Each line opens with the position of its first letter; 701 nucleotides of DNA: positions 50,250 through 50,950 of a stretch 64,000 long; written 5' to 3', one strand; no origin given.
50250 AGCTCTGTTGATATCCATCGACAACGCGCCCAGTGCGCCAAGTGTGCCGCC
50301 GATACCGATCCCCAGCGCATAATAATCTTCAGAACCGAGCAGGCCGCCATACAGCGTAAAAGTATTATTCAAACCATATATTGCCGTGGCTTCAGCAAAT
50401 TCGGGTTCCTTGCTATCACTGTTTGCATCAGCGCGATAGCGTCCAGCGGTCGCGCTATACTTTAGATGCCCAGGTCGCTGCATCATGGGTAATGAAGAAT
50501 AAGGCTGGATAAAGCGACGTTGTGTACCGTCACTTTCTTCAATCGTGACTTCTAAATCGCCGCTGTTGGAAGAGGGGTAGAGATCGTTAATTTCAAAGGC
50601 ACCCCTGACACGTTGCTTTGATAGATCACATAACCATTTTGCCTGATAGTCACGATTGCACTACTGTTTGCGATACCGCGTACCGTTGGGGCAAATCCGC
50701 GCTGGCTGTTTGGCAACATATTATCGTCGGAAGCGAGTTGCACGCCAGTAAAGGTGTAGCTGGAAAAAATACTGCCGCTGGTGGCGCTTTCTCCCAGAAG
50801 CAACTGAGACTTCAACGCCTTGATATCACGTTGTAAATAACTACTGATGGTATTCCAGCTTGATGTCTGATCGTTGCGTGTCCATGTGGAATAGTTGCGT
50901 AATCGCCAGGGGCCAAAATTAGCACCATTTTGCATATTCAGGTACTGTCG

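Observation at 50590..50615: Fimbrial usher yraJ is split by a 1-nt frameshift in a short C/G homopolymer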

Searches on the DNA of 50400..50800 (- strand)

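Call 4: search_dna_similar(query=window:50400-50800:-, collection=ecoli_genomes, mode=near, max_rows=40, rows=spread)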
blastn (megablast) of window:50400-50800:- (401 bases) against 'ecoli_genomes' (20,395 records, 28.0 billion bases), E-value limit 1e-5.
Records with a match: 3468; places in all: 3476; records where one place covers at least 80% of the query: 3451.
Genomes with a match: 3468 of 5426; with a place that covers at least 80% of the query: 3451. Places per genome that has any: lowest 1, median 1, highest 2. On chromosomes: 3476 places; on plasmids: 0.
Best place of each record, by identity: >=99% 2818; 95-99% 650.
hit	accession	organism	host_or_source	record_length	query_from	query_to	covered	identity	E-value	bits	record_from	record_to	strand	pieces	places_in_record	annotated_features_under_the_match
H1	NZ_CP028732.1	Escherichia coli strain H3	Homo sapiens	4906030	1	401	100%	100.0%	0e+0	741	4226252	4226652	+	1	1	yraJ: fimbria/pilus outer membrane usher protein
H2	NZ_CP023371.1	Escherichia coli strain 1283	canine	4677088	1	401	100%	99.8%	0e+0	736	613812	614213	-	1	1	yraJ: fimbria/pilus outer membrane usher protein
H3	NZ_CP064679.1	Escherichia coli K-12 strain CETR2G40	not applicable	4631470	1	401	100%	99.8%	0e+0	736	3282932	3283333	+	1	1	yraJ: fimbria/pilus outer membrane usher protein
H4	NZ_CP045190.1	Escherichia coli strain NT1F31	pig manure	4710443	1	401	100%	99.8%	0e+0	736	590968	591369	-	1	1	yraJ: fimbria/pilus outer membrane usher protein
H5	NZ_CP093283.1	Escherichia coli strain EC-14-2-9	Homo sapiens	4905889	1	401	100%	99.8%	0e+0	736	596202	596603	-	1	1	yraJ: fimbria/pilus outer membrane usher protein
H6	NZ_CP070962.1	Escherichia coli strain K-12 J53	missing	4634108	1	401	100%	99.8%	0e+0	736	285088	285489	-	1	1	yraJ: fimbria/pilus outer membrane usher protein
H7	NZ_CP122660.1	Escherichia coli strain ETEC4073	Sus scrofa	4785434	1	401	100%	99.8%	0e+0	736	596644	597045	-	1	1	yraJ: fimbria/pilus outer membrane usher protein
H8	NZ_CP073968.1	Escherichia coli strain MB30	Poultry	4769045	1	401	100%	99.8%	0e+0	736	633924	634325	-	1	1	yraJ: fimbria/pilus outer membrane usher protein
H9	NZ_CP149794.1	Escherichia coli strain EC600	Laboratory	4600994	1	401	100%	99.8%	0e+0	736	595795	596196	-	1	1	yraJ: fimbria/pilus outer membrane usher protein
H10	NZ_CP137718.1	Escherichia coli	missing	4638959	1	401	100%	99.8%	0e+0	736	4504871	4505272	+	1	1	yraJ: fimbria/pilus outer membrane usher protein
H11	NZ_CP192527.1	Escherichia coli strain TUM22768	Laboratory developed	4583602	1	401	100%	99.8%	0e+0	736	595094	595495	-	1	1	yraJ: fimbria/pilus outer membrane usher protein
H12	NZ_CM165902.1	Escherichia coli strain N10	Homo sapiens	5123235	1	401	100%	99.8%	0e+0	736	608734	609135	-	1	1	yraJ: fimbria/pilus outer membrane usher protein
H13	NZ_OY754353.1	Escherichia coli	-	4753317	1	401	100%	99.8%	0e+0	736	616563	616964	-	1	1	yraJ: fimbria/pilus outer membrane usher protein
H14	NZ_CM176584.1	Escherichia coli strain cS76a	Homo sapiens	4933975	1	401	100%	99.8%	0e+0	736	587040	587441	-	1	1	yraJ: fimbria/pilus outer membrane usher protein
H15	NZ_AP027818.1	Escherichia coli strain 2017.15.02CC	Homo sapiens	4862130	1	401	100%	99.5%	0e+0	730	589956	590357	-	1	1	yraJ: fimbria/pilus outer membrane usher protein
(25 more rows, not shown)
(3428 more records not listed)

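Call 5: search_dna_similar(query=window:50400-50800:-, collection=ecoli_genomes, mode=near, max_rows=60, rows=best)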
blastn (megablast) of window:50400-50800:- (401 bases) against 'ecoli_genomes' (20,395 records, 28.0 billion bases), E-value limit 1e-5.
Records with a match: 3468; places in all: 3476; records where one place covers at least 80% of the query: 3451.
Genomes with a match: 3468 of 5426; with a place that covers at least 80% of the query: 3451. Places per genome that has any: lowest 1, median 1, highest 2. On chromosomes: 3476 places; on plasmids: 0.
Best place of each record, by identity: >=99% 2818; 95-99% 650.
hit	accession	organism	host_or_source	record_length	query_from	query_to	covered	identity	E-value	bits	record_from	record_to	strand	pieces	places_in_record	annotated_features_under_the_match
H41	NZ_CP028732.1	Escherichia coli strain H3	Homo sapiens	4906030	1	401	100%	100.0%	0e+0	741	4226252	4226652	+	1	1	yraJ: fimbria/pilus outer membrane usher protein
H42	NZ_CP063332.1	Escherichia coli strain BS74R-D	Homo sapiens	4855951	1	401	100%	100.0%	0e+0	741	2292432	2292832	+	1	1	yraJ: fimbria/pilus outer membrane usher protein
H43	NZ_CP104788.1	Escherichia coli strain SHP24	swine faeces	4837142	1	401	100%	100.0%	0e+0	741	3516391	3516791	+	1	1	yraJ: fimbria/pilus outer membrane usher protein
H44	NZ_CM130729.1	Escherichia coli strain IAL7250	Homo sapiens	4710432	1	401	100%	100.0%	0e+0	741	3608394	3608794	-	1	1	yraJ: fimbria/pilus outer membrane usher protein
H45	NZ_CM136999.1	Escherichia coli strain HSP425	Homo sapiens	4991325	1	401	100%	100.0%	0e+0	741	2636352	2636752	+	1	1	yraJ: fimbria/pilus outer membrane usher protein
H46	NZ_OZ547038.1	Escherichia coli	Homo sapiens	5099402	1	401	100%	100.0%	0e+0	741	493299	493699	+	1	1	yraJ: fimbria/pilus outer membrane usher protein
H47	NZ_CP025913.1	Escherichia coli strain 203740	Homo sapiens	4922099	1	401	100%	99.8%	0e+0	736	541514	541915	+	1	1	yraJ: fimbria/pilus outer membrane usher protein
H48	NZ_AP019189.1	Escherichia coli strain M217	Homo sapiens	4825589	1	401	100%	99.8%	0e+0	736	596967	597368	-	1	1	yraJ: fimbria/pilus outer membrane usher protein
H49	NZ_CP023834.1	Escherichia coli strain 4/2-1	Homo sapiens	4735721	1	401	100%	99.8%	0e+0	736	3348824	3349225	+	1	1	yraJ: fimbria/pilus outer membrane usher protein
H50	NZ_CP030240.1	Escherichia coli strain ER1709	-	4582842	1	401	100%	99.8%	0e+0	736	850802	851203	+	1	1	yraJ: fimbria/pilus outer membrane usher protein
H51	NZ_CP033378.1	Escherichia coli strain L73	goose anus swab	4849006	1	401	100%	99.8%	0e+0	736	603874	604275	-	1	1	yraJ: fimbria/pilus outer membrane usher protein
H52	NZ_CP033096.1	Escherichia coli strain CP53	pig feces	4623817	1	401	100%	99.8%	0e+0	736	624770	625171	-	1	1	yraJ: fimbria/pilus outer membrane usher protein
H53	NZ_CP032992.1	Escherichia coli strain W5-6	Jin River water W5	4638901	1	401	100%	99.8%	0e+0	736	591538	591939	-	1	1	yraJ: fimbria/pilus outer membrane usher protein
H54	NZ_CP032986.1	Escherichia coli strain BE2-5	egret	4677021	1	401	100%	99.8%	0e+0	736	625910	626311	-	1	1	yraJ: fimbria/pilus outer membrane usher protein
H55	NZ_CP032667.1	Escherichia coli str. K-12 substr. MG1655 strain K-12 ...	Laboratory strain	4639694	1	401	100%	99.8%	0e+0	736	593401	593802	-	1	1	yraJ: fimbria/pilus outer membrane usher protein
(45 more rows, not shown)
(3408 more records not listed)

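Call 6: get_annotated_region(hit=H41, flank=4000)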
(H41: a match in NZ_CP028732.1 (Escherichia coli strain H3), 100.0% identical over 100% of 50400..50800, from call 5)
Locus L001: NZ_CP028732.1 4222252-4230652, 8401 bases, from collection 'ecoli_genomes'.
description: Escherichia coli strain H3 chromosome, complete genome
organism: Escherichia coli strain H3 (NCBI taxid 562)
replicon: chromosome; assembly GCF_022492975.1
host: Homo sapiens; source: feces; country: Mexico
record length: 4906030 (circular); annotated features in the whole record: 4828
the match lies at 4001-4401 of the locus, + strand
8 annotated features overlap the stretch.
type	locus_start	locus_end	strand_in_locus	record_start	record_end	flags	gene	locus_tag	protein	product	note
CDS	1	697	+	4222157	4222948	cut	agaD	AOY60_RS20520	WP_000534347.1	PTS galactosamine transporter subunit IID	-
CDS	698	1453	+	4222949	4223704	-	agaI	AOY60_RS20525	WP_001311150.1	galactosamine-6-phosphate isomerase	-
CDS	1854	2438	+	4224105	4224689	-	yraH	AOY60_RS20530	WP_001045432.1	fimbrial protein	-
CDS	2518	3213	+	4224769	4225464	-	yraI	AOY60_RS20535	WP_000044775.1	fimbrial biogenesis chaperone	-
CDS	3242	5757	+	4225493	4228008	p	yraJ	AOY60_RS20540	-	fimbria/pilus outer membrane usher protein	frameshifted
CDS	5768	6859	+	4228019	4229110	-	yraK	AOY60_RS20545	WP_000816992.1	fimbrial protein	-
CDS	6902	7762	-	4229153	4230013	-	rsmI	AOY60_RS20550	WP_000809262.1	16S rRNA (cytidine(1402)-2'-O)-methyltransferase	-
CDS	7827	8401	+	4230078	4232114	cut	lpoA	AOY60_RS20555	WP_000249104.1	penicillin-binding protein activator LpoA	-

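Call 7: get_annotated_region(hit=H55, flank=4000)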
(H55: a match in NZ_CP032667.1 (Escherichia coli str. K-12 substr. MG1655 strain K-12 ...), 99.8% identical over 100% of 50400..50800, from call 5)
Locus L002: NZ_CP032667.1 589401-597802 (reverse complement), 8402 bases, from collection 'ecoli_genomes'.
description: Escherichia coli str. K-12 substr. MG1655 strain K-12 chromosome, complete genome
organism: Escherichia coli str. K-12 substr. MG1655 strain K-12 substr. MG1655 (NCBI taxid 511145)
replicon: chromosome; assembly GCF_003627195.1
host: -; source: Laboratory strain; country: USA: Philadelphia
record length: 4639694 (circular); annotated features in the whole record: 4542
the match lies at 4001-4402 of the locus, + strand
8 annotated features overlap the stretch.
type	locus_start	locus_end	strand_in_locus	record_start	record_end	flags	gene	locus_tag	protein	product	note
CDS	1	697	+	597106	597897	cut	agaD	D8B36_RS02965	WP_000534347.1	PTS galactosamine transporter subunit IID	-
CDS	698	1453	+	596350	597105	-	agaI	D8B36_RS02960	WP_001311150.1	galactosamine-6-phosphate isomerase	-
CDS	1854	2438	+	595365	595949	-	yraH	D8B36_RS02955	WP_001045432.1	fimbrial protein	-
CDS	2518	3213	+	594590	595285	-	yraI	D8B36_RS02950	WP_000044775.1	fimbrial biogenesis chaperone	-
CDS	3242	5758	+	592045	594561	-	yraJ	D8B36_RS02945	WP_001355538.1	fimbria/pilus outer membrane usher protein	-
CDS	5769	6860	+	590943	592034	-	yraK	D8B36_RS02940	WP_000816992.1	fimbrial protein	-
CDS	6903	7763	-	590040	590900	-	rsmI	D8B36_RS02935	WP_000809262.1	16S rRNA (cytidine(1402)-2'-O)-methyltransferase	-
CDS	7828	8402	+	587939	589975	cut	lpoA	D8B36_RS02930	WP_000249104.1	penicillin-binding protein activator LpoA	-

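Call 10: search_dna_similar(query=window:50570-50640:-, collection=ecoli_genomes, mode=near, max_rows=30, rows=best)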
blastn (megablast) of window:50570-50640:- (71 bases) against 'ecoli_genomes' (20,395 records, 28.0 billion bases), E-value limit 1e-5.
Records with a match: 3458; places in all: 3459; records where one place covers at least 80% of the query: 3458.
Genomes with a match: 3458 of 5426; with a place that covers at least 80% of the query: 3458. Places per genome that has any: lowest 1, median 1, highest 2. On chromosomes: 3459 places; on plasmids: 0.
Best place of each record, by identity: >=99% 6; 95-99% 3452.
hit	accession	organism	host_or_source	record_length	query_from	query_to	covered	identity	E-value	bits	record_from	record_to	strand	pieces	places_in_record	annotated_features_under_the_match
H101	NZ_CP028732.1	Escherichia coli strain H3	Homo sapiens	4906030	1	71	100%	100.0%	2e-28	132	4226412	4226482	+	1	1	yraJ: fimbria/pilus outer membrane usher protein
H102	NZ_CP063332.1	Escherichia coli strain BS74R-D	Homo sapiens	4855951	1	71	100%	100.0%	2e-28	132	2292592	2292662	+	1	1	yraJ: fimbria/pilus outer membrane usher protein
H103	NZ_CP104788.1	Escherichia coli strain SHP24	swine faeces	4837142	1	71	100%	100.0%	2e-28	132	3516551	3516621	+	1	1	yraJ: fimbria/pilus outer membrane usher protein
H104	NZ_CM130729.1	Escherichia coli strain IAL7250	Homo sapiens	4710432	1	71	100%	100.0%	2e-28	132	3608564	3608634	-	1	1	yraJ: fimbria/pilus outer membrane usher protein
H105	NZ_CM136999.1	Escherichia coli strain HSP425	Homo sapiens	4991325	1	71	100%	100.0%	2e-28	132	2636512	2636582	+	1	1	yraJ: fimbria/pilus outer membrane usher protein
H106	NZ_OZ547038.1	Escherichia coli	Homo sapiens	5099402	1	71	100%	100.0%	2e-28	132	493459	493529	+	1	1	yraJ: fimbria/pilus outer membrane usher protein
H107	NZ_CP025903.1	Escherichia coli strain 300709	Homo sapiens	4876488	1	71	100%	98.6%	9e-27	126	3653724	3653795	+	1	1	yraJ: fimbria/pilus outer membrane usher protein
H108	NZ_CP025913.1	Escherichia coli strain 203740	Homo sapiens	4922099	1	71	100%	98.6%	9e-27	126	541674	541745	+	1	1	yraJ: fimbria/pilus outer membrane usher protein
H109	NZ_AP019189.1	Escherichia coli strain M217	Homo sapiens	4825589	1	71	100%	98.6%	9e-27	126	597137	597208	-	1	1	yraJ: fimbria/pilus outer membrane usher protein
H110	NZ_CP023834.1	Escherichia coli strain 4/2-1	Homo sapiens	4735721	1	71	100%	98.6%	9e-27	126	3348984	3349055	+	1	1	yraJ: fimbria/pilus outer membrane usher protein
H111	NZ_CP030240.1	Escherichia coli strain ER1709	-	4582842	1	71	100%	98.6%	9e-27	126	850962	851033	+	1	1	yraJ: fimbria/pilus outer membrane usher protein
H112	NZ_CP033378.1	Escherichia coli strain L73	goose anus swab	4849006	1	71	100%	98.6%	9e-27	126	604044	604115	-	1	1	yraJ: fimbria/pilus outer membrane usher protein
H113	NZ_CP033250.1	Escherichia coli strain ECCHD184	chicken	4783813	1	71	100%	98.6%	9e-27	126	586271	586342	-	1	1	yraJ: fimbria/pilus outer membrane usher protein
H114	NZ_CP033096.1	Escherichia coli strain CP53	pig feces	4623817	1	71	100%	98.6%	9e-27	126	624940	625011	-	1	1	yraJ: fimbria/pilus outer membrane usher protein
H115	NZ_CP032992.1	Escherichia coli strain W5-6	Jin River water W5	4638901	1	71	100%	98.6%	9e-27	126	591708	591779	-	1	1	yraJ: fimbria/pilus outer membrane usher protein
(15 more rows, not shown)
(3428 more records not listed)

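Call 43: get_annotated_region(hit=H42, flank=12000)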
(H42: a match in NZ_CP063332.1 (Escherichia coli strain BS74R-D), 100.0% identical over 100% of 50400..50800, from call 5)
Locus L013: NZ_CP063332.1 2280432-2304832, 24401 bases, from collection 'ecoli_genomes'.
description: Escherichia coli strain BS74R-D chromosome, complete genome
organism: Escherichia coli strain BS74R-D (NCBI taxid 562)
replicon: chromosome; assembly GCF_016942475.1
host: Homo sapiens; source: rectal swab; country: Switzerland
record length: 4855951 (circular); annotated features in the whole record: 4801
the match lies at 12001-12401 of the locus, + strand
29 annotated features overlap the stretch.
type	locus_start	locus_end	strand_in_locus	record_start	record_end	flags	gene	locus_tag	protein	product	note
CDS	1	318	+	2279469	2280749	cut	kbaZ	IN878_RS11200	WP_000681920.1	tagatose-bisphosphate aldolase subunit KbaZ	-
CDS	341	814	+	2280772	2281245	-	agaV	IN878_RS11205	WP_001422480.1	PTS N-acetylgalactosamine transporter subunit IIB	-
CDS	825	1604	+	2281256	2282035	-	agaW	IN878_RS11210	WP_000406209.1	PTS N-acetylgalactosamine transporter subunit IIC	-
CDS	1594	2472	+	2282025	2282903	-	agaE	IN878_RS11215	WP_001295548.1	PTS N-acetylgalactosamine transporter subunit IID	-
CDS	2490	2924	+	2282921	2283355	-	agaF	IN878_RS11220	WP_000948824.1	PTS galactosamine/N-acetylgalactosamine transporter subunit IIA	-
CDS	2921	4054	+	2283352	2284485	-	nagA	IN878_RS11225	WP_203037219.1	N-acetylglucosamine-6-phosphate deacetylase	-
CDS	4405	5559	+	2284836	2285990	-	agaS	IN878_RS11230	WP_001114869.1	AgaS family sugar isomerase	-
CDS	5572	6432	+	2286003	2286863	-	kbaY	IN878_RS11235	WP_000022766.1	tagatose-bisphosphate aldolase subunit KbaY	-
CDS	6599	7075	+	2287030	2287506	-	agaB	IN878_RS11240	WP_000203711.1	PTS galactosamine transporter subunit IIB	-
CDS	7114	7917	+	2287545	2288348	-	agaC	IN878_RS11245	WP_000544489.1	PTS galactosamine transporter subunit IIC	-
CDS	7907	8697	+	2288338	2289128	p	agaD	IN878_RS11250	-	PTS galactosamine transporter subunit IID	frameshifted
CDS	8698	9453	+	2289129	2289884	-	agaI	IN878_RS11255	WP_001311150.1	galactosamine-6-phosphate isomerase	-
CDS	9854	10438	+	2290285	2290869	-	yraH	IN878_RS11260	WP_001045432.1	fimbrial protein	-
CDS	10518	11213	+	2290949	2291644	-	yraI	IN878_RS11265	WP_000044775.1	fimbrial biogenesis chaperone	-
CDS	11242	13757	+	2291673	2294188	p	yraJ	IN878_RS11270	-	fimbria/pilus outer membrane usher protein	frameshifted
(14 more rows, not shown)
